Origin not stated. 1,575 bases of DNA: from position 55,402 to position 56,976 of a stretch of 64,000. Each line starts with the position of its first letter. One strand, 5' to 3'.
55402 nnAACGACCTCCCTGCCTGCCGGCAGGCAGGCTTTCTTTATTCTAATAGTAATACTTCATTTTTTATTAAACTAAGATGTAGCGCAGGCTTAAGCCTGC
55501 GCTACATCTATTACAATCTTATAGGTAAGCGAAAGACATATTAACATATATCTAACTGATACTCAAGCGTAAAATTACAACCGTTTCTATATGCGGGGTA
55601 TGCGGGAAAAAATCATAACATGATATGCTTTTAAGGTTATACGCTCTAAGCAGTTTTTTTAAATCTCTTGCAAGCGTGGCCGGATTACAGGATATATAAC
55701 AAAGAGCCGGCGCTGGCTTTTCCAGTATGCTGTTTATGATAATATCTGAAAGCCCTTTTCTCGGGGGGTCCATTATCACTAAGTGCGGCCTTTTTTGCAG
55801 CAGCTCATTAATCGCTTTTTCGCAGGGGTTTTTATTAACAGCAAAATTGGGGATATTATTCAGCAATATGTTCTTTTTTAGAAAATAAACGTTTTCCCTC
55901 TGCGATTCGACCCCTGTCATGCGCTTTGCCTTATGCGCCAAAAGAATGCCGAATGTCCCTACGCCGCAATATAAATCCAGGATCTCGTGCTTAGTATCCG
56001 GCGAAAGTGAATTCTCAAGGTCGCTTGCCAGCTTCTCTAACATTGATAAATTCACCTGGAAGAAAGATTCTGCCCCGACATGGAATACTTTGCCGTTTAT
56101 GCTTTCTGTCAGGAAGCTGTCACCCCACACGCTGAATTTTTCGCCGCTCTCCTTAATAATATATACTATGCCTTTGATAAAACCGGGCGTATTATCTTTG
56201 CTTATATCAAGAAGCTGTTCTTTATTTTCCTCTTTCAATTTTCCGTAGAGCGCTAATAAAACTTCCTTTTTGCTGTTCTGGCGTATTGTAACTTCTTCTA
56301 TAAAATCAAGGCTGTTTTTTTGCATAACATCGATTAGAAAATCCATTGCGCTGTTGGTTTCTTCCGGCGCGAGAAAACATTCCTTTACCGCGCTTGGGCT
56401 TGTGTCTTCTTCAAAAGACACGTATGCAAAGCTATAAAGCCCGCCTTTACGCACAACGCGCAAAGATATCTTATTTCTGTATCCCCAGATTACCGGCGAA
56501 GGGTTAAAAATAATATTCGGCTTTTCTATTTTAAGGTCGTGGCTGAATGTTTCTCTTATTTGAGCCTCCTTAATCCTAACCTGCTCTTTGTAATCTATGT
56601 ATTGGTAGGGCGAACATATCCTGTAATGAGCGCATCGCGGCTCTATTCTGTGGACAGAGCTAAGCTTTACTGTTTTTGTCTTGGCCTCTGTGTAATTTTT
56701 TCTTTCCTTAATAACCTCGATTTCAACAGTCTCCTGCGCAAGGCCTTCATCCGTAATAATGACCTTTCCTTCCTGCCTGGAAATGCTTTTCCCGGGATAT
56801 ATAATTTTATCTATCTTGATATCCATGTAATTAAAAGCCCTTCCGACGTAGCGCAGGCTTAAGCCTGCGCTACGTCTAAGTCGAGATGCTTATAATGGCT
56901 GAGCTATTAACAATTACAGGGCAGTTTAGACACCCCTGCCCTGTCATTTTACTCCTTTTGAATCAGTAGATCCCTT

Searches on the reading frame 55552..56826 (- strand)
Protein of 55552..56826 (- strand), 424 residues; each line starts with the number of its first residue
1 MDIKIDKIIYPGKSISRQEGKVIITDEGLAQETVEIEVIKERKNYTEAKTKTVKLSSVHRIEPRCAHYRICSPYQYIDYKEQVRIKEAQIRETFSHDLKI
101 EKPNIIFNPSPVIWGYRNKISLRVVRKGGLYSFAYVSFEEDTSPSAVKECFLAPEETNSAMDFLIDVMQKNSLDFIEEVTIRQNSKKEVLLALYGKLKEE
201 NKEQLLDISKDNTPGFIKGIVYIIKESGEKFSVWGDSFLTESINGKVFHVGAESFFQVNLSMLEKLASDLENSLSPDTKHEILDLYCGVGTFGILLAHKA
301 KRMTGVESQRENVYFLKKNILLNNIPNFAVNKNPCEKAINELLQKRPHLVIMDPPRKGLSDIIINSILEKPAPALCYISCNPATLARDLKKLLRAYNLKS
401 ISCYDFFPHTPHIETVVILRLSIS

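Call 61: search_protein_families(library=pfam, proteins=[window:55552-56826:-], max_evalue=0.0001)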
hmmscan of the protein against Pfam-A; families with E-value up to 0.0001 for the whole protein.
window:55552-56826:- (424 aa): 4 families
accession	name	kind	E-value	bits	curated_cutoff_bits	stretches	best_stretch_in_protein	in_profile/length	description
PF05958.17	tRNA_U5-meth_tr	-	3.2e-27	95.9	23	1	79-420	2-355/357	tRNA (Uracil-5-)-methyltransferase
PF03602.21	Cons_hypoth95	-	1.4e-06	28.5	24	1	272-356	34-123/182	Conserved hypothetical protein 95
PF05175.20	MTS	-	2.2e-06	27.9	23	1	272-356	25-108/170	Methyltransferase small domain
PF02475.24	TRM5-TYW2_MTfase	-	3.3e-06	27.6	28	1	280-330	38-90/164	TRM5/TYW2 methyltransferase domain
